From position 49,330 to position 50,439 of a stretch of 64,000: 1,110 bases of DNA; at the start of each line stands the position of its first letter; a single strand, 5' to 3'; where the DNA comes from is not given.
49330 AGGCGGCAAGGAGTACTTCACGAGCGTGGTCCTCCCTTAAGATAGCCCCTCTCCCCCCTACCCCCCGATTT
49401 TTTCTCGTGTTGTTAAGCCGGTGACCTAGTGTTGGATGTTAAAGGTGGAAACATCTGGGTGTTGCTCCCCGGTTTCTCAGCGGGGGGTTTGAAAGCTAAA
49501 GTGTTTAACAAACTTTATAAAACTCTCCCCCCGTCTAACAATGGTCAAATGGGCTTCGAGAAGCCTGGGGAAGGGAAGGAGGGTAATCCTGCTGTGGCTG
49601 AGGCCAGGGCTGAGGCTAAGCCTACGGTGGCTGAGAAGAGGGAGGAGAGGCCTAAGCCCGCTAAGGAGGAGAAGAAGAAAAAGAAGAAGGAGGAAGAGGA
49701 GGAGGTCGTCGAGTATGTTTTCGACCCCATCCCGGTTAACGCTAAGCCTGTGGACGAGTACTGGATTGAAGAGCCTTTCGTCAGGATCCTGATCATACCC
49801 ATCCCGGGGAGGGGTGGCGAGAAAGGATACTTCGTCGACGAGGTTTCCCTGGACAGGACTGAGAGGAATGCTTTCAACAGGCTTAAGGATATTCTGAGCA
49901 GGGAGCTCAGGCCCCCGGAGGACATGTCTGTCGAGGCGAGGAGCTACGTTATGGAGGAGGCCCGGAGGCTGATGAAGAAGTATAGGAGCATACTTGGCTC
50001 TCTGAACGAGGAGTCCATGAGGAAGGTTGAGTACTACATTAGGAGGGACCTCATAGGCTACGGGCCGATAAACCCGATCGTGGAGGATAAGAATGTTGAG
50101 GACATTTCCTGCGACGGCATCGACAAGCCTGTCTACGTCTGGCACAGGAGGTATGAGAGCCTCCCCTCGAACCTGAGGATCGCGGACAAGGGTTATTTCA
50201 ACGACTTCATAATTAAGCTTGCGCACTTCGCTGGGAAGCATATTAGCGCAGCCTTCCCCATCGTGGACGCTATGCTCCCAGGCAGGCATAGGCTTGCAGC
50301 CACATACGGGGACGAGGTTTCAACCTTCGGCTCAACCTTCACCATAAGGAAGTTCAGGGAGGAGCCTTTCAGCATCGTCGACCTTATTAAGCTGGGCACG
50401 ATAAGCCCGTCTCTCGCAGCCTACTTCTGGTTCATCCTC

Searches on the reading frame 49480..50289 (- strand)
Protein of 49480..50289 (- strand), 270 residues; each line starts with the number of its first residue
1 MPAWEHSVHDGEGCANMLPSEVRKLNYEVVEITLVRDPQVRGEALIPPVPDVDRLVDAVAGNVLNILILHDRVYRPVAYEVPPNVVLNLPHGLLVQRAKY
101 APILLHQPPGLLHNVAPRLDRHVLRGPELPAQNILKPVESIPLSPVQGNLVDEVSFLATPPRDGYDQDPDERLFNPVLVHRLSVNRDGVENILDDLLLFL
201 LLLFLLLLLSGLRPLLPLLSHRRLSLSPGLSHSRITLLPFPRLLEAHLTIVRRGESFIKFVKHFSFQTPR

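Call 60: search_protein_families(library=pfam, proteins=[window:49480-50289:-], max_evalue=0.01)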
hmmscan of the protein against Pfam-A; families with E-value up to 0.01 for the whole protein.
window:49480-50289:- (270 aa): 0 families
